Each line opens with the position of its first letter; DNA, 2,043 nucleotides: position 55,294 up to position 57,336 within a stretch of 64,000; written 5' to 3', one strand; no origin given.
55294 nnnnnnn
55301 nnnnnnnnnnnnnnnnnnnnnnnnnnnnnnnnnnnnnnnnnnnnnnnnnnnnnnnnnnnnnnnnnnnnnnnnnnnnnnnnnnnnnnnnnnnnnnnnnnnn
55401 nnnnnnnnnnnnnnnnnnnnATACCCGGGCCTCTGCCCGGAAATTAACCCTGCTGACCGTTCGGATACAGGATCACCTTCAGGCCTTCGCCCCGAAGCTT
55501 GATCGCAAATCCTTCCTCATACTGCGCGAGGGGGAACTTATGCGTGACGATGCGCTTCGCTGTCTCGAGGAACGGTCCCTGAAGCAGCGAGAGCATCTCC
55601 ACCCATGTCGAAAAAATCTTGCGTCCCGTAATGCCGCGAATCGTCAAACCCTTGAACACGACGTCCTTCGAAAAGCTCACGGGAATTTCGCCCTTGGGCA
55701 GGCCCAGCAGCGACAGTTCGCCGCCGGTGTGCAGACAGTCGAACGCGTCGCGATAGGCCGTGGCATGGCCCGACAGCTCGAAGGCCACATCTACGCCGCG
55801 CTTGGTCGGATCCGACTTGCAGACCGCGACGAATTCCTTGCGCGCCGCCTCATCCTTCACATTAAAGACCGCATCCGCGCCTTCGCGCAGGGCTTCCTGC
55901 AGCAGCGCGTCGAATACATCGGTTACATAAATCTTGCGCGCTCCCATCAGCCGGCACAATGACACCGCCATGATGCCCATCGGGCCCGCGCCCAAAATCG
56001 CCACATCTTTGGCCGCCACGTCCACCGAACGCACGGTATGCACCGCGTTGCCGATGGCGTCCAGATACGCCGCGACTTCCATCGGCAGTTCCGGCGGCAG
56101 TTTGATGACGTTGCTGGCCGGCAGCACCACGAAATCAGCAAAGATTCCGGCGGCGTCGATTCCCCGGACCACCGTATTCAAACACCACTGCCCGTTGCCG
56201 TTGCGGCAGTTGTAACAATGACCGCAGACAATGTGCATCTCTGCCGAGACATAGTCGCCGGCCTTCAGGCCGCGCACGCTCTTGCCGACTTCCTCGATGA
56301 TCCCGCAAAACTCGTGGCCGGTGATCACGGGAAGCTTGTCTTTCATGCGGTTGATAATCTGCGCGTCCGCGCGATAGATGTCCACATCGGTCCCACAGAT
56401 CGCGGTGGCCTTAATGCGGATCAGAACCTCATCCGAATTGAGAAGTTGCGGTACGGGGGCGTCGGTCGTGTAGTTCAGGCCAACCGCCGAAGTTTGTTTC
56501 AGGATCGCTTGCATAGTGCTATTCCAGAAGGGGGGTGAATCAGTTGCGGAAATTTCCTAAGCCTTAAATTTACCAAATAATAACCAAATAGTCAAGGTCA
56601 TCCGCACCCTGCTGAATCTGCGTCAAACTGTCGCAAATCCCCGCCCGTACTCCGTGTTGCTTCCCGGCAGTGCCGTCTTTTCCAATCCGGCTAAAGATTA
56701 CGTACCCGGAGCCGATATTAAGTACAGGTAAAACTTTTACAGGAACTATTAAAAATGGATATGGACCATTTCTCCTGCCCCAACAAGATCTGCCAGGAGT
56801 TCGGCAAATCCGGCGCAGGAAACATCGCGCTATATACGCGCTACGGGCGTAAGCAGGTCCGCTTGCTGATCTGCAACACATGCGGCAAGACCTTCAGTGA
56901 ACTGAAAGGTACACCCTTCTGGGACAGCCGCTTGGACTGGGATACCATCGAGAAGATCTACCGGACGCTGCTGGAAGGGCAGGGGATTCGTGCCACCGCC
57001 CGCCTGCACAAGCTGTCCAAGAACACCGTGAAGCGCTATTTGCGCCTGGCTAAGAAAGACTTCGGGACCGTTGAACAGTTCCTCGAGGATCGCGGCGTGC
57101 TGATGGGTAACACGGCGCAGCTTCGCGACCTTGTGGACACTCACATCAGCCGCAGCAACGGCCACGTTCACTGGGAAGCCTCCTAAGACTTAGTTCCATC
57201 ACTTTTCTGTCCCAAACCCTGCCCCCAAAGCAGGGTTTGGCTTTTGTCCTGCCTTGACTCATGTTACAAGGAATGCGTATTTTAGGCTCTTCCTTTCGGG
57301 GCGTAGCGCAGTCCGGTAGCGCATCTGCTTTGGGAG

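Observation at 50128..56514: Threonine-catabolic operon tdh / APC permease x2 / kbl with duplicated transporters inserted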

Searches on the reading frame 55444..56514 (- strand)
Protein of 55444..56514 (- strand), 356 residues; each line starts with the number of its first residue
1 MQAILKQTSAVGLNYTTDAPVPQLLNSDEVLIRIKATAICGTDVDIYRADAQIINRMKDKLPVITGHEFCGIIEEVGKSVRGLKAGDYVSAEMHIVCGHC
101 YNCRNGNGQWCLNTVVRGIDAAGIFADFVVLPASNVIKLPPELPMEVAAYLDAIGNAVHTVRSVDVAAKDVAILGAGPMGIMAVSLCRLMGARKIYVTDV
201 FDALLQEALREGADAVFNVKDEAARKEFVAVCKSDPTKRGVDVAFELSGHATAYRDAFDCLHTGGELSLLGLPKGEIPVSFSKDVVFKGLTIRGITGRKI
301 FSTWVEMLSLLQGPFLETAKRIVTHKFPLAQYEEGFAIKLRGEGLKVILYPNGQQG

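Call 3: search_protein_families(library=pfam, proteins=[window:55444-56514:-])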
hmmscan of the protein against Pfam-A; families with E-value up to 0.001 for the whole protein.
window:55444-56514:- (356 aa): 3 families
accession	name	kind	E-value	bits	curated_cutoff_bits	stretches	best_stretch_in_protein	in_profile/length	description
PF08240.17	ADH_N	-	4e-29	101.3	23.5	1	27-140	2-103/104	Alcohol dehydrogenase GroES-like domain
PF00107.32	ADH_zinc_N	-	2.9e-24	85.9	31.8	1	178-312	1-128/129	Zinc-binding dehydrogenase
PF16912.11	Glu_dehyd_C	-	1.2e-07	31.8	34.9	1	153-337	16-199/211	Glucose dehydrogenase C-terminus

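Call 4: search_protein_families(library=ncbifam, proteins=[window:55444-56514:-])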
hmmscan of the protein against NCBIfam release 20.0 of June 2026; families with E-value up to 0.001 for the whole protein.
window:55444-56514:- (356 aa): 21 families
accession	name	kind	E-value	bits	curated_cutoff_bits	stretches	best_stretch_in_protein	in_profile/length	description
NF003808.0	PRK05396.1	equivalog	3.3e-108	361.6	380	1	1-350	1-339/341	L-threonine 3-dehydrogenase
TIGR00692.1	tdh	equivalog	2.7e-102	342.3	458.35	1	3-350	1-339/340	L-threonine 3-dehydrogenase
NF041097.1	keto_inos_dh_IolM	equivalog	1.1e-51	175.7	450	1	17-339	43-377/389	scyllo-inosose 3-dehydrogenase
NF007489.0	PRK10083.1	equivalog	1.5e-38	132.7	376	1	20-337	18-321/339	Zn-dependent oxidoreductase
TIGR03366.1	HpnZ_proposed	hypoth_equivalog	1.1e-33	116.8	328.1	1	25-295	3-278/315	putative phosphonate catabolism associated alcohol dehydrogenase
NF010344.0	PRK13771.1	subfamily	2.4e-33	115.5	349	1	18-271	17-255/334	putative alcohol dehydrogenase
NF007642.0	PRK10309.1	equivalog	2.9e-32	112.3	550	1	15-226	13-219/347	galactitol-1-phosphate 5-dehydrogenase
TIGR03451.1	mycoS_dep_FDH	equivalog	5.1e-31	107.8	512.9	1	27-293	26-299/358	S-(hydroxymethyl)mycothiol dehydrogenase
NF006940.0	PRK09422.1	equivalog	5e-30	104.6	344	1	23-294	20-282/338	alcohol dehydrogenase AdhP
NF007375.0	PRK09880.1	equivalog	1e-29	103.4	469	1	26-293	26-287/344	L-idonate 5-dehydrogenase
TIGR02818.1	adh_III_F_hyde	equivalog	7.2e-27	94.4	543.95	2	123-347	138-364/368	S-(hydroxymethyl)glutathione dehydrogenase/class III alcohol dehydrogenase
TIGR03989.1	Rxyl_3153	subfamily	2.7e-26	92.7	440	2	27-111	26-105/370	NDMA-dependent alcohol dehydrogenase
TIGR03201.1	dearomat_had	equivalog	4.4e-26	91.8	338.65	1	25-289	21-290/349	6-hydroxycyclohex-1-ene-1-carbonyl-CoA dehydrogenase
NF041172.1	AcrlCoa_red_Thmprot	equivalog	6.5e-26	91.1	500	1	16-271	15-256/334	acryloyl-CoA reductase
NF047908.1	AldhRedAhr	equivalog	4.7e-23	81.6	470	1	23-283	24-272/335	NADPH-dependent aldehyde reductase Ahr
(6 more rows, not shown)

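Call 9: search_solved_structures(query=window:55444-56514:-, max_evalue=1e-20)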
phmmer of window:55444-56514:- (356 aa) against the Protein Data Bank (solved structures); distinct sequences matched with E-value up to 1e-20: 56.
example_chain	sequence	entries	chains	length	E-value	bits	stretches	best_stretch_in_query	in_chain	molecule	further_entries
5kia_A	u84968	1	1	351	3.9e-79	269.5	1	2-349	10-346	L-threonine 3-dehydrogenase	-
2dq4_A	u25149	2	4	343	8.8e-72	245.3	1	2-352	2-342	L-threonine 3-dehydrogenase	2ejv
2dfv_A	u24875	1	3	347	4.6e-71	242.9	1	3-348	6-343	Probable L-threonine 3-dehydrogenase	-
2d8a_A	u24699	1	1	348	4.6e-71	242.9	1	3-348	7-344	Probable L-threonine 3-dehydrogenase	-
3gfb_A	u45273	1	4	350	1e-67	231.9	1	1-352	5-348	L-threonine 3-dehydrogenase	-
1rjw_A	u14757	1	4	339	1.8e-33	119.3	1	25-342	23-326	Alcohol dehydrogenase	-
4cpd_A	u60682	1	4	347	2.8e-33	118.7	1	20-351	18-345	ALCOHOL DEHYDROGENASE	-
3pii_A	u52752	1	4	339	3.2e-33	118.5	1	25-342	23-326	Alcohol dehydrogenase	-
5vm2_A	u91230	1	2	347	4.8e-32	114.6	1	17-336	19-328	Alcohol dehydrogenase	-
1pl6_A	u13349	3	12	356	2.5e-30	109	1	19-350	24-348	Sorbitol dehydrogenase | human sorbitol dehydrogenase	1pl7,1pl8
4ej6_A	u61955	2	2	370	5.7e-30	107.8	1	19-294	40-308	Putative zinc-binding dehydrogenase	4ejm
1vj0_A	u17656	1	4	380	7.1e-30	107.5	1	29-353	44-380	alcohol dehydrogenase, zinc-containing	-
6iqd_A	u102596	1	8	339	7.8e-30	107.4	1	25-297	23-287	Alcohol dehydrogenase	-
7y9p_A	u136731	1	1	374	8.4e-30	107.3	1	18-295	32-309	Xylitol dehydrogenase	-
5tnx_A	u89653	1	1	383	1.6e-29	106.4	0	122-349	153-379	Alcohol dehydrogenase zinc-binding domain protein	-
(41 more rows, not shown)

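Call 72: list_cluster_members(proteins=[window:55444-56514:-, window:53402-55420:-, window:51336-53348:-, window:50128-51315:-, window:56755-57186:+])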
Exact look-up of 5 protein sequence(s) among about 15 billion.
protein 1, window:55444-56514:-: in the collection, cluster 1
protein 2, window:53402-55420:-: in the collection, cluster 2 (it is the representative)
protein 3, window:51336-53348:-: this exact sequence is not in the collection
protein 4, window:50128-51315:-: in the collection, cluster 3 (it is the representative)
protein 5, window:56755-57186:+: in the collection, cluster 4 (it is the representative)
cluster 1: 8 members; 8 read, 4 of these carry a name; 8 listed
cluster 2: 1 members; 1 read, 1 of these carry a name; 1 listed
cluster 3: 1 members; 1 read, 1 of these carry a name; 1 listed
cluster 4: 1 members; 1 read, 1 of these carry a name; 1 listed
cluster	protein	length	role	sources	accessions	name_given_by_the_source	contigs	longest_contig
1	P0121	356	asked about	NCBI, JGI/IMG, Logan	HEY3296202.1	MAG TPA: alcohol dehydrogenase catalytic domain-containing protein [bacterium] | threonine 3-dehydrogenase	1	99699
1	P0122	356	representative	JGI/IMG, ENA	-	-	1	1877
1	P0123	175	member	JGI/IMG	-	threonine 3-dehydrogenase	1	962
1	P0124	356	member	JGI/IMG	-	threonine 3-dehydrogenase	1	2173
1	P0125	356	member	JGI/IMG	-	threonine 3-dehydrogenase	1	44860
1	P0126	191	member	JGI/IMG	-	-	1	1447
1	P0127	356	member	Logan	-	-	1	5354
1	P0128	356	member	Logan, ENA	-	-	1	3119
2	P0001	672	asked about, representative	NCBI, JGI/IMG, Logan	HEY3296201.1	MAG TPA: APC family permease [bacterium] | amino acid transporter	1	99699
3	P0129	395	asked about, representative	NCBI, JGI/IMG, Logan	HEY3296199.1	MAG TPA: glycine C-acetyltransferase [bacterium] | glycine C-acetyltransferase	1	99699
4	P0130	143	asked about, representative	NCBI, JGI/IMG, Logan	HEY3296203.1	MAG TPA: hypothetical protein VGL38_12295 [bacterium] | hypothetical protein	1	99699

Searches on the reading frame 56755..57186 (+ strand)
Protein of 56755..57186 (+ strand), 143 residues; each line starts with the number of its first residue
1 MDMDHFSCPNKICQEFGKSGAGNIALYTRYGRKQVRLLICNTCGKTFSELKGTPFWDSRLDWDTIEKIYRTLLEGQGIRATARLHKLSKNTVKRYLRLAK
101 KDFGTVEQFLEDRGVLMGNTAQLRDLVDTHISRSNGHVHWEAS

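Call 42: search_protein_families(library=pfam, proteins=[window:56755-57186:+], max_evalue=5)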
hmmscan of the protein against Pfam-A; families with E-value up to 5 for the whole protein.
window:56755-57186:+ (143 aa): 12 families
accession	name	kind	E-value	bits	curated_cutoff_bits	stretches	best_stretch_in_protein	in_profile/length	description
PF15978.11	TnsD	-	0.00012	21.7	32.4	1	6-100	121-224/355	Tn7-like transposition protein D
PF02796.21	HTH_7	-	0.00052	20.5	23.8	1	64-97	10-43/45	Helix-turn-helix domain of resolvase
PF13542.12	HTH_Tnp_ISL3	-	0.00053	19.8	27.4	1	66-96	18-47/51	Helix-turn-helix domain of transposase family ISL3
PF12759.13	HTH_Tnp_IS1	-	0.0081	16.2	24.9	1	66-97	12-43/46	InsA C-terminal domain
PF08281.18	Sigma70_r4_2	-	0.0095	16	25.7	1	73-101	24-52/54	Sigma-70, region 4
PF13936.12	HTH_38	-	0.013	15.7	27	1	62-97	7-42/44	Helix-turn-helix domain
PF13384.12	HTH_23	-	0.041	14.2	24.6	1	72-98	14-40/50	Homeodomain-like domain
PF04161.18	Arv1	-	0.089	13.5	20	1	25-46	11-32/202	Arv1-like family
PF13551.12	HTH_29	-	0.11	13.1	28.1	1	68-99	4-36/64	Winged helix-turn helix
PF13518.12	HTH_28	-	0.11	13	25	1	72-98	9-35/52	Helix-turn-helix domain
PF24292.1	DUF7479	-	0.21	12.1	27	0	34-47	27-40/60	Domain of unknown function (DUF7479)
PF00096.32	zf-C2H2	-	1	10.4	25.2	1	39-48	2-11/23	Zinc finger, C2H2 type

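Call 73: find_homologous_proteins(query=window:56755-57186:+, max_evalue=0.00001)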
Query window:56755-57186:+ (143 aa): 102 proteins with E <= 0.00001 among 109 candidates.
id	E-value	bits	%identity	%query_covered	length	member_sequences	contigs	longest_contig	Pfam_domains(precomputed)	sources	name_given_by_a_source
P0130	1.4e-93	328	100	100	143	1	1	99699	-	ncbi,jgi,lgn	ncbi:MAG TPA: hypothetical protein VGL38_12295 [bacterium]|jgi:hypothetical protein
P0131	2.8e-81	288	88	100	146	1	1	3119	-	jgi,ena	-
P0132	1.1e-80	286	88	100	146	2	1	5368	-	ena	-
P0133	1.3e-80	286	88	100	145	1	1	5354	-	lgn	-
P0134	2.1e-78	279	86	100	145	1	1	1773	-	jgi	jgi:hypothetical protein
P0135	1.0e-77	277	84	100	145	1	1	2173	-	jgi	jgi:hypothetical protein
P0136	4.7e-77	275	86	100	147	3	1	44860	-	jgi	jgi:transposase-like protein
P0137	1.6e-76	273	83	100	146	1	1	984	-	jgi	jgi:transposase-like protein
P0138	2.3e-76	272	84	100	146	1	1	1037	-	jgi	jgi:transposase-like protein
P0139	1.1e-73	264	86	94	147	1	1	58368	PF15978.12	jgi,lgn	jgi:hypothetical protein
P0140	1.6e-72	260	84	94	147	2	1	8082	-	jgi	-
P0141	1.0e-71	257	85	94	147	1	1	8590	-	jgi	jgi:hypothetical protein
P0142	8.3e-71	254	83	94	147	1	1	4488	-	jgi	jgi:transposase-like protein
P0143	4.1e-70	252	82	94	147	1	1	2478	PF15978.12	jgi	jgi:transposase-like protein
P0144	1.2e-69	251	79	94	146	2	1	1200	PF15978.12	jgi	jgi:hypothetical protein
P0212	7.9e-47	177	62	88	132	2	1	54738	-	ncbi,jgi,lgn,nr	ncbi:hypothetical protein KKF32_00590 [Patescibacteria group bacterium]|nr:hypothetical protein [Pat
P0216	3.1e-42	162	59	87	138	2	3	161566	-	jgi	-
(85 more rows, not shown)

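Call 74: find_encoding_contigs(protein=P0216, flank=6000, max_places=1)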
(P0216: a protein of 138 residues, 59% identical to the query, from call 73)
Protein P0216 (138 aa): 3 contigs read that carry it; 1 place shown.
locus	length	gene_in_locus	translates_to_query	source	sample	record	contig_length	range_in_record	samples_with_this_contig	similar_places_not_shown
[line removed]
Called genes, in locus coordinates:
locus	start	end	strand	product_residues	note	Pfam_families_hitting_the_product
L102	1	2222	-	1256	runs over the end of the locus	PF08126:Propeptide_C25, PF01364:Peptidase_C25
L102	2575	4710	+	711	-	PF09976:TPR_21 (faint), PF07719:TPR_2 (faint), PF07721:TPR_4 (faint), PF12895:ANAPC3 (faint), PF13424:TPR_12 (weak), PF14559:TPR_19 (weak), PF01464:SLT, PF27553:SLT_superhelical (weak), +4 more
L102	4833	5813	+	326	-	PF00586:AIRS, PF02769:AIRS_C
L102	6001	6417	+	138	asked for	-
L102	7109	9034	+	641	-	PF00144:Beta-lactamase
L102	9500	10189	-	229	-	PF21347:DUF3108_like (weak)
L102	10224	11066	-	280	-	-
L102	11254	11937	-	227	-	PF04298:Zn_peptidase_2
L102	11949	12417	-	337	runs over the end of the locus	PF00551:Formyl_trans_N, PF02911:Formyl_trans_C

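Call 75: find_encoding_contigs(protein=P0212, flank=6000, max_places=1)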
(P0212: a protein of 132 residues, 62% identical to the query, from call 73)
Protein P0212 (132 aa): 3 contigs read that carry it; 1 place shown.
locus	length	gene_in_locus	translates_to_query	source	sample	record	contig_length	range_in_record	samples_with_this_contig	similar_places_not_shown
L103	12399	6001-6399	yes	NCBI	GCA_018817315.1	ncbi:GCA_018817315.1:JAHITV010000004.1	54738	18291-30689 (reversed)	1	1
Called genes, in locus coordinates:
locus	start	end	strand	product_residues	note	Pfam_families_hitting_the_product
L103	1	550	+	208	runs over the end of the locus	PF08668:HDOD (weak), PF12917:YfbR-like, PF13023:HD_3, PF01966:HD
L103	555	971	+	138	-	PF00293:NUDIX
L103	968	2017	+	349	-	PF01636:APH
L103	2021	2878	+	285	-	-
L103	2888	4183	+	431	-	PF00464:SHMT, PF00155:Aminotran_1_2 (weak)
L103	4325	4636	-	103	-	PF03091:CutA1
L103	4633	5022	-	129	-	-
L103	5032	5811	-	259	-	PF13482:RNase_H_2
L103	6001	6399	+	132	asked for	-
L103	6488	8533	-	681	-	PF00580:UvrD-helicase, PF01443:Viral_helicase1 (faint), PF13245:AAA_19, PF13087:AAA_12 (faint), PF13361:UvrD_C, PF13538:UvrD_C_2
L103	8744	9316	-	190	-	PF01997:Translin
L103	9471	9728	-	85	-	-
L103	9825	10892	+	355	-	PF01926:MMR_HSR1, PF02421:FeoB_N, PF06071:YchF-GTPase_C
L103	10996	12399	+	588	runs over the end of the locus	PF08486:SpoIID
